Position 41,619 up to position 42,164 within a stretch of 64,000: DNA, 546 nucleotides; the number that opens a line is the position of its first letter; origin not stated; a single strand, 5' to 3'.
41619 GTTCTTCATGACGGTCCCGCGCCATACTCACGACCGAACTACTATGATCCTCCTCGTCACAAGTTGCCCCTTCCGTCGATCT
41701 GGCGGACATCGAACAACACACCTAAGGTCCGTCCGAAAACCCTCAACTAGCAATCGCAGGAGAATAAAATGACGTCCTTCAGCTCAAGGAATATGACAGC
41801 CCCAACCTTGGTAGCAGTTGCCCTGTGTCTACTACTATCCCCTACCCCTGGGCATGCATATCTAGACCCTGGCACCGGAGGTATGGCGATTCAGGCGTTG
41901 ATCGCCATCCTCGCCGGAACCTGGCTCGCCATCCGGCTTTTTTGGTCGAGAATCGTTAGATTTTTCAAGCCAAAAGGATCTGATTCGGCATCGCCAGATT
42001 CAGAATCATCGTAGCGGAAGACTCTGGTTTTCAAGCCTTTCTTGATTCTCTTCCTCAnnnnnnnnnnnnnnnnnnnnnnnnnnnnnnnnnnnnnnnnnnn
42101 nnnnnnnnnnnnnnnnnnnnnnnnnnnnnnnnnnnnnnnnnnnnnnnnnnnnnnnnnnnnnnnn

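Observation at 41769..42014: Mini-genes encoding only a signal peptide, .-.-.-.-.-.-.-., one transmembrane helix and a basic tail, each directly after a membrane-enzyme paralog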

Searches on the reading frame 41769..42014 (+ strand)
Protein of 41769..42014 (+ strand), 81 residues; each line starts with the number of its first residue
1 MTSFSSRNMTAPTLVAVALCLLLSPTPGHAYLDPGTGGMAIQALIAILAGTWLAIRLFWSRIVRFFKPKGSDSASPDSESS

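Call 3: search_protein_families(library=pfam, proteins=[window:41769-42014:+], max_evalue=1)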
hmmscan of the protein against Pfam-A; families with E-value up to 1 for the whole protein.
window:41769-42014:+ (81 aa): 1 family
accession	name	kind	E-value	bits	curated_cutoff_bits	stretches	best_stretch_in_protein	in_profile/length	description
PF11384.13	DUF3188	-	0.065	13.3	24.6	1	11-53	2-36/50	Protein of unknown function (DUF3188)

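Call 4: search_protein_families(library=ncbifam, proteins=[window:41769-42014:+], max_evalue=1)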
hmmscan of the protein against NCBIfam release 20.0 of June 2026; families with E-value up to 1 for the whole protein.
window:41769-42014:+ (81 aa): 0 families

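Call 6: find_homologous_proteins(query=window:41769-42011:+, max_evalue=0.01)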
Query window:41769-42011:+ (81 aa): 1 proteins with E <= 0.01 among 1 candidates.
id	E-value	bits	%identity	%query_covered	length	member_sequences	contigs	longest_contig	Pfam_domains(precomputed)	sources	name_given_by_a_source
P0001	5.0e-46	171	100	100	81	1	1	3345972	-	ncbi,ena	-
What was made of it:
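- Tried and rejected: A word-indexed protein search with the single 81-aa sequence found only the protein itself (call 6).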

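Call 9: find_encoding_contigs(protein=P0001, flank=10000, max_places=4)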
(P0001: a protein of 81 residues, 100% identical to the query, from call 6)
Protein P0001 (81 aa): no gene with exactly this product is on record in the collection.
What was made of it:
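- Tried and rejected: Looking up the exact protein in the contig index returned nothing (call 9).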

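Call 22: find_homologous_proteins(query=A3, max_evalue=0.001)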
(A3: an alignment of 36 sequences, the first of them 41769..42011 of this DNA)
Query A3 (36 sequences) (81 aa, profile of the alignment): 7950 proteins with E <= 0.001 among 8000 candidates; the best 120 are listed.
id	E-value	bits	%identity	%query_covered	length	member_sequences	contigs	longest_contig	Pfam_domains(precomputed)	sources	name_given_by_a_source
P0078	8.3e-26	107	51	53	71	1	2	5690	-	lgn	-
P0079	2.0e-25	106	43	84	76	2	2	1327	-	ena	-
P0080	2.5e-25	106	41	94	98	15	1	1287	-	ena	-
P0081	5.3e-25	105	45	79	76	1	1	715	-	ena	-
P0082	5.9e-25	104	39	91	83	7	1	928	-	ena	-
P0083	6.4e-25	104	41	78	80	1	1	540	-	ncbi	-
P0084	6.6e-25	104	42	68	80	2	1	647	-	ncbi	-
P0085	7.2e-25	104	44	68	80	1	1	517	-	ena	-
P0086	8.3e-25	104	42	68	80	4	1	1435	-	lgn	-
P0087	8.9e-25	104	42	68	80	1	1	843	-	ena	-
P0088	9.3e-25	104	44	68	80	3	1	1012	-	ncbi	-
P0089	9.6e-25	104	-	-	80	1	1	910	-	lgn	-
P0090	1.1e-24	104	42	68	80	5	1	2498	-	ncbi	-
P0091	1.2e-24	103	43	57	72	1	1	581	-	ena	-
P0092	1.2e-24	103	43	81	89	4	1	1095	-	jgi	-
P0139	1.2e-23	100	45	70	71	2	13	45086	-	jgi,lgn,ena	jgi:F0F1-type ATP synthase membrane subunit a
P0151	1.6e-23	100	38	64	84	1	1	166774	-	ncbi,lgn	-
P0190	3.0e-23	99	-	-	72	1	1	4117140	-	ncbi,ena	-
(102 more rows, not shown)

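Call 28: search_protein_families(library=pfam, alignment_id=A3, max_evalue=1)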
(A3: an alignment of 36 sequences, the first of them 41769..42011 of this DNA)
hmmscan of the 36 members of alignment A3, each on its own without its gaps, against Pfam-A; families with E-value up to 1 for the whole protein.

A. member 1, window:41769-42011:+ (81 aa): 1 family
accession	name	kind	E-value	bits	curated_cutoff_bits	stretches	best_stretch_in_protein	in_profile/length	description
PF11384.13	DUF3188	-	0.065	13.3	24.6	1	11-53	2-36/50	Protein of unknown function (DUF3188)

B. families by the number of members that match (of 36 scanned): 20 families
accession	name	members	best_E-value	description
PF01292.26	Ni_hydr_CYTB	2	0.052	Prokaryotic cytochrome b561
PF17009.10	DUF5090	2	0.076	Domain of unknown function (DUF5090)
PF19744.4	DUF6232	2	0.11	Family of unknown function (DUF6232)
PF03239.20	FTR1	1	0.021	Iron permease FTR1 family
PF01034.25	Syndecan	1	0.028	Syndecan domain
PF25147.1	Ribophorin_II_C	1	0.035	Ribophorin_II, C-terminal domain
PF14187.11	DUF4310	1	0.057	Domain of unknown function (DUF4310)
PF11384.13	DUF3188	1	0.065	Protein of unknown function (DUF3188)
PF17183.9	Get5_C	1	0.082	Get5, C-terminal domain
PF02656.20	DUF202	1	0.087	Domain of unknown function (DUF202)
PF11446.13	DUF2897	1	0.1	Protein of unknown function (DUF2897)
PF20712.2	CyanoTRADDas_TM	1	0.11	Cyanobacterial TRADD-N associated 2-Transmembrane domain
PF14655.12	RAB3GAP2_N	1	0.12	Rab3 GTPase-activating protein regulatory subunit N-terminus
PF17434.7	DUF5413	1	0.13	Family of unknown function (DUF5413)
PF23375.1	DUF7094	1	0.14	Family of unknown function (DUF7094)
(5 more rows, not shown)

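Call 39: find_related_loci(query=A3, collection=metagenome_contigs, flank=6000)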
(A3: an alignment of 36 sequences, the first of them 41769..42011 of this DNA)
Query A3 (81 aa) in metagenome_contigs; peptide patterns used: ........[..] (x = any residue, [..] = any of these).
600 stretches matched a pattern (row limit reached: there are more); 521 encode a relative of the query (tblastn E <= 1e-3); the best 80 are kept; 80 distinct loci.
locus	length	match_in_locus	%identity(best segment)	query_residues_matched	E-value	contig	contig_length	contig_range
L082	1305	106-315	44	14-81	2e-16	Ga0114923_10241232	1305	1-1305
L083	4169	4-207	45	7-72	4e-15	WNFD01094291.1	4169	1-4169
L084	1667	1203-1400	39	4-69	3e-15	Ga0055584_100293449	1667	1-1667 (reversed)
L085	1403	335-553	43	6-79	6e-15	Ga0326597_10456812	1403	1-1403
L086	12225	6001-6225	46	1-77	7e-15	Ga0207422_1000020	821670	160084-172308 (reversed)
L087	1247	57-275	43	6-79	2e-14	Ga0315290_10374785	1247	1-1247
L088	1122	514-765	39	3-80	4e-14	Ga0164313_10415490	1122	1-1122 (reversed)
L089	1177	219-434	46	13-79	7e-14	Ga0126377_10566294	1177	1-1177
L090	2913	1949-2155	45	5-69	8e-14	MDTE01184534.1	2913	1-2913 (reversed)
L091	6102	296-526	44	6-76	9e-14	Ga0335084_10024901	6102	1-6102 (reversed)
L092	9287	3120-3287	48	15-69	2e-13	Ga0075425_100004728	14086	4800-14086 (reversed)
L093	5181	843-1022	42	15-73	2e-13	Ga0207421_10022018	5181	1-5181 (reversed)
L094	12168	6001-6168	48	20-80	2e-13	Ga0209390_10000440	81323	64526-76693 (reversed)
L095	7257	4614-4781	46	14-69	2e-13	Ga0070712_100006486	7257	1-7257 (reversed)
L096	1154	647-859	42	6-81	4e-13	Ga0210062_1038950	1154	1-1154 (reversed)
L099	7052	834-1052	40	6-79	4e-13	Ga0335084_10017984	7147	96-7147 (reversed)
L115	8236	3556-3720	43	21-76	6e-12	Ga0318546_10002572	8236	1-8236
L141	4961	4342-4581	38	8-81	3e-11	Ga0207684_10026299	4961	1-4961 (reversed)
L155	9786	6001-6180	43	16-73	9e-11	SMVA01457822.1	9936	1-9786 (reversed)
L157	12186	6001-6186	47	7-67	1e-10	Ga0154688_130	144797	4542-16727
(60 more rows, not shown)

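Call 42: search_protein_families(library=pfam, proteins=[L115:3777-4958:+, L083:1326-2576:+, L092:1194-2990:+, L141:3456-4253:+, L141:2103-4169:-, L157:9332-10942:+, L155:7668-9758:-, L099:2836-3885:-], max_evalue=0.001)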
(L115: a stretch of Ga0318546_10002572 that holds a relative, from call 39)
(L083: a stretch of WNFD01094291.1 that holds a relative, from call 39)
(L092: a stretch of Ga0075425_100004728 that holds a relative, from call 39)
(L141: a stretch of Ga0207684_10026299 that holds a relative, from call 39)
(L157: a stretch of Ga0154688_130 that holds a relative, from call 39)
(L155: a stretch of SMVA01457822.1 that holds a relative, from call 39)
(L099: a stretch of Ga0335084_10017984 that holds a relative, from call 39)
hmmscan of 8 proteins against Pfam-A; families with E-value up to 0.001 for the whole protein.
L115:3777-4958:+ (394 aa): 1 family
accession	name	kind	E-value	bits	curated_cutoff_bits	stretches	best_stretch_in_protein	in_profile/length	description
PF04464.20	Glyphos_transf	-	7.6e-07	28.8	22.1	1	160-288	157-291/367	CDP-Glycerol:Poly(glycerophosphate) glycerophosphotransferase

L083:1326-2576:+ (417 aa): 0 families

L092:1194-2990:+ (599 aa): 3 families
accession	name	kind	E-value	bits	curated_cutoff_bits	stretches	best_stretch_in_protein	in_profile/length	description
PF00664.28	ABC_membrane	-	2.1e-51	175.7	28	1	39-309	2-274/274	ABC transporter transmembrane region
PF00005.33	ABC_tran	-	4.1e-31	108.8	25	1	372-521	1-137/137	ABC transporter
PF02463.25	SMC_N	-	1.1e-07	31.9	40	1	252-565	135-213/220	RecF/RecN/SMC N terminal domain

L141:3456-4253:+ (266 aa): 1 family
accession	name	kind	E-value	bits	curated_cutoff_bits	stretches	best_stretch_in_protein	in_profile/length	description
PF05721.19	PhyH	-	8.1e-31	108.4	22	1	26-225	1-213/213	Phytanoyl-CoA dioxygenase (PhyH)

L141:2103-4169:- (689 aa): 0 families

L157:9332-10942:+ (537 aa): 1 family
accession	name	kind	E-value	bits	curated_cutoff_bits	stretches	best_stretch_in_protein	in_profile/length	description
PF00884.28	Sulfatase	-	7.2e-08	32.5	25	1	202-460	3-255/301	Sulfatase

L155:7668-9758:- (697 aa): 1 family
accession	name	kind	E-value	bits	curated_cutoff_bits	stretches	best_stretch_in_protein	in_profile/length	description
PF00884.28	Sulfatase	-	9.1e-06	25.6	25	1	165-423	1-242/301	Sulfatase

L099:2836-3885:- (350 aa): 0 families
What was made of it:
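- An ABC exporter is present in some TagF-type loci (call 42) and could perform the flipping.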

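Call 52: predict_structure(alignment_id=A5)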
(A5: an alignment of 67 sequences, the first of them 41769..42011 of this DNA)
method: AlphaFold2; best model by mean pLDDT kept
length: 81 residues; sequences in the alignment: 67
mean_pLDDT: 71.2   pTM: 0.39
mean pLDDT of the five models: 71.2, 70.6, 69.5, 67.4, 66.5
residues with pLDDT >= 90: 12; 70-90: 30; 50-70: 34; < 50: 5
segments of 3 or more residues with pLDDT < 50: 1-3
pLDDT, mean of each block of 10 residues (from residue 1): 49 73 62 70 90 90 77 60 62
secondary structure, 60 per line:
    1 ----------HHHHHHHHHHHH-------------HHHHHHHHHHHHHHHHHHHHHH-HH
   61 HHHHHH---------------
elements in order: H11-22 H36-57 H59-66
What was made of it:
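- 41769..42014 (+): Intact mini gene (81 aa plus stop). Residues 1-30 form a signal-peptide-like segment ending P-G-H-A. Residues 31-38 are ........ (41859-41882). Residues 36-57 form the transmembrane helix, with the invariant Gln at position 42. Residues 59-66 form a basic amphipathic helix, followed by an acidic/Ser-rich tail. AF2 helices: call 52.
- Checked: AlphaFold2 with a 67-sequence alignment gives helices at residues 11-22 (signal-peptide core), 36-57 (transmembrane, pLDDT about 90) and 59-66 (short amphipathic helix), followed by a disordered tail (call 52).
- AF2 helix boundaries are given in call 52.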

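Call 54: search_protein_representatives(alignment_id=A5)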
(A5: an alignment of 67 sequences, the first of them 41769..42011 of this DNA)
Query: 67 sequences, 77 profile positions. Proteins with E-value up to 0.001 (for the whole library): 11882; up to 1e-10: 4404; up to 1e-30: 0. The best 150 are listed.
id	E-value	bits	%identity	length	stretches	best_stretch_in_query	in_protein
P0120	3.4e-29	116.2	-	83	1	2-75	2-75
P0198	1.5e-28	114.1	-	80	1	1-75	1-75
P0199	1.6e-28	114.1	-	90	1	3-74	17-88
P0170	6.8e-28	112.1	-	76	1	1-74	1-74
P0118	1.5e-27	111.0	-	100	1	5-74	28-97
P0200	5.1e-27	109.2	-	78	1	4-75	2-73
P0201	1.1e-26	108.2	-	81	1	5-75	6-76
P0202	2.6e-26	107.0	-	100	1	6-72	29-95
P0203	4.3e-26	106.3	-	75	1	4-72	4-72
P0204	4.3e-26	106.3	-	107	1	4-72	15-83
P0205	6.2e-26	105.8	-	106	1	6-73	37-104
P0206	9.0e-26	105.3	-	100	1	3-68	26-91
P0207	1.5e-25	104.6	-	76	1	4-73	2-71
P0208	2.2e-25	104.0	-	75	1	5-70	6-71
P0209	2.2e-25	104.0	-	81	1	3-74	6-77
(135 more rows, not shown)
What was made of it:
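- On PEP-CTERM / GlyGly-CTERM and related TIGR sorting signals: The listed best hits are 62-136 aa (calls 22, 54).
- The profile search finds 11,882 representatives at E<=1e-3 and 4,404 at E<=1e-10; the listed best 150 are 62-136 aa (call 54).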

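Call 55: find_encoding_contigs(protein=P0190, flank=8000, max_places=2)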
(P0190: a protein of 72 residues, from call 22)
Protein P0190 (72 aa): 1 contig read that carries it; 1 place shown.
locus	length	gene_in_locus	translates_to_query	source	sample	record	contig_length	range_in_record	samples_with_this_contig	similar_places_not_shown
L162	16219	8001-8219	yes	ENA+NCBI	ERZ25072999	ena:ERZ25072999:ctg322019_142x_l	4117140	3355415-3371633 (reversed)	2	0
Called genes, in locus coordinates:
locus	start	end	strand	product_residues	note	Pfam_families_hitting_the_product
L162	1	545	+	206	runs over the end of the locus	PF02353:CMAS (weak), PF13489:Methyltransf_23, PF13847:Methyltransf_31, PF08241:Methyltransf_11, PF08242:Methyltransf_12, PF13649:Methyltransf_25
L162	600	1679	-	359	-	-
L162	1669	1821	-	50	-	-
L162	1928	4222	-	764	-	-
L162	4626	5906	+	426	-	PF09594:GT87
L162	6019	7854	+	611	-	-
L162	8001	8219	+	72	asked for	-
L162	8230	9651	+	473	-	-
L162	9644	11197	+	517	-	PF00884:Sulfatase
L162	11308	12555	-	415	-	PF00535:Glycos_transf_2, PF26629:GT2_TM_C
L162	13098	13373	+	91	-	-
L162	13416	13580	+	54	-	PF04964:Flp_Fap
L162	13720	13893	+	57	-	PF04964:Flp_Fap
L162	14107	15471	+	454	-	PF00092:VWA, PF13519:VWA_2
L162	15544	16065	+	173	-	PF07811:TadE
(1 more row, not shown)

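Call 56: find_encoding_contigs(protein=P0139, flank=8000, max_places=3)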
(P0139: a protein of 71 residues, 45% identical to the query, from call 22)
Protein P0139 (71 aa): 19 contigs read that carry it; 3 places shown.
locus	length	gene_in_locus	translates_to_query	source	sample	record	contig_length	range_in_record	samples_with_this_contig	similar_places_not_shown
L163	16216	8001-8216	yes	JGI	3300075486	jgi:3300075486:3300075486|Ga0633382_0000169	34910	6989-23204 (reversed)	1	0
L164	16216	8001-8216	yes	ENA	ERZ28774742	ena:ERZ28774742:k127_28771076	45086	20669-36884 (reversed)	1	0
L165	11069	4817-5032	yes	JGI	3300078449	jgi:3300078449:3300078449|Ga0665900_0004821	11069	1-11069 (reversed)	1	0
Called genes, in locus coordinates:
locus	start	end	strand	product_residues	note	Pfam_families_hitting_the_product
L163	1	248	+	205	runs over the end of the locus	PF02798:GST_N, PF13417:GST_N_3, PF13409:GST_N_2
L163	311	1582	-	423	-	PF00355:Rieske, PF19301:LigXa_C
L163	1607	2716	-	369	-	PF08240:ADH_N, PF00107:ADH_zinc_N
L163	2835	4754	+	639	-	PF01261:AP_endonuc_2, PF14696:Glyoxalase_5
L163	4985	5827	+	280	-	-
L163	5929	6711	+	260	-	PF00596:Aldolase_II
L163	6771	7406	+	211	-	-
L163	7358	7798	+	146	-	-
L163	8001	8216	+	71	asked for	-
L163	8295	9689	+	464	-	-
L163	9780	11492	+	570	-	-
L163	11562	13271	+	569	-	PF00884:Sulfatase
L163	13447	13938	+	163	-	-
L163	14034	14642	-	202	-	-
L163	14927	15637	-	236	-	PF00596:Aldolase_II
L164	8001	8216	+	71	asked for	-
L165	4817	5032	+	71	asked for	-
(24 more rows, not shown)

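Call 57: find_encoding_contigs(protein=P0151, flank=8000, max_places=2)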
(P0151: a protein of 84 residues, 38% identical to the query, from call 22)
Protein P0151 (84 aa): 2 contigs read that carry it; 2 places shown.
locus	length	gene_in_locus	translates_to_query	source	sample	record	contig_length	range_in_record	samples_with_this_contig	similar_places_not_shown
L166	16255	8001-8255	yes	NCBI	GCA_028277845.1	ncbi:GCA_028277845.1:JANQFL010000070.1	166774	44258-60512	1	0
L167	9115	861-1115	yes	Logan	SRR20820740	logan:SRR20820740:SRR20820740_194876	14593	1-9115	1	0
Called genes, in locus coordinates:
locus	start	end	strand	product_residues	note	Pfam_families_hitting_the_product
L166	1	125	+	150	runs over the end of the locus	PF12802:MarR_2, PF01978:TrmB (faint)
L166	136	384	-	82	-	-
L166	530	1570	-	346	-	-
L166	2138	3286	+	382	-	PF01053:Cys_Met_Meta_PP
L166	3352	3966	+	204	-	PF02798:GST_N, PF13417:GST_N_3, PF13409:GST_N_2, PF00043:GST_C, PF14497:GST_C_3 (weak), PF13410:GST_C_2 (faint)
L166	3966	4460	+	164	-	PF04073:tRNA_edit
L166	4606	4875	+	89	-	PF08238:Sel1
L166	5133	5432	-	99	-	-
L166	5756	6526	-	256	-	PF13408:Zn_ribbon_recom (weak)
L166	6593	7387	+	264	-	PF13384:HTH_23 (weak), PF13518:HTH_28, PF13551:HTH_29, PF13565:HTH_32, PF13683:rve_3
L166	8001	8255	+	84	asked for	-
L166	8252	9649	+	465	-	-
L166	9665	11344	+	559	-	-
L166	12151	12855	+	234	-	-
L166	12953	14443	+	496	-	PF02332:Phenol_Hydrox, PF04945:YHS (faint)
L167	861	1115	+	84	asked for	-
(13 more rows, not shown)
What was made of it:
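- Three further contigs fetched by exact mini sequences all show mini, then a protein of about 465 aa, then one of 517-570 aa, among unrelated flanks (calls 55-57).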

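Call 69: search_protein_families(library=ncbifam, alignment_id=A3, max_evalue=1)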
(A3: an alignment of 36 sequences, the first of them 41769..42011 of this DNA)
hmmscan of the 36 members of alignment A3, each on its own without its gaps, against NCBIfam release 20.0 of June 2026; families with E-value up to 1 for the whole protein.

A. member 1, window:41769-42011:+ (81 aa): 0 families

B. families by the number of members that match (of 36 scanned): 12 families
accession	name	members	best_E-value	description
TIGR03165.1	F1F0_chp_2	4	0.0041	F1/F0 ATPase, Methanosarcina type, subunit 2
NF047839.1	PspM_Rv2743c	2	0.032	phage shock envelope stress response protein PspM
NF006372.0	PRK08600.1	1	0.023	Na(+)/H(+) antiporter subunit C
NF008159.0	PRK10911.1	1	0.025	oligopeptidase A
NF040696.1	isopcys_mtase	1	0.059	protein-S-isoprenylcysteine O-methyltransferase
NF041501.1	cola_mem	1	0.066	FGLLP motif-containing membrane protein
NF007289.1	PRK09757.1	1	0.1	PTS galactosamine transporter subunit IIC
NF009303.0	PRK12660.1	1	0.11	putative monovalent cation/H+ antiporter subunit C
NF033684.1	suffix_2_RND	1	0.12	transporter suffix domain-containing protein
TIGR04361.1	TrbK_Ti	1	0.13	entry exclusion protein TrbK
NF000449.2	blaBIC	1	0.13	BIC family carbapenem-hydrolyzing class A beta-lactamase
NF002399.0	PRK01433.1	1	0.28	Fe-S protein assembly chaperone HscA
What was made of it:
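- Closest known: PEP-CTERM / GlyGly-CTERM sorting signals. Different: Here there is no passenger domain, no model match (calls 4, 69) and no such enzyme among the conserved neighbours.
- Tried and rejected: I treat all of these as generic transmembrane-helix similarity (calls 3, 22, 28, 69).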
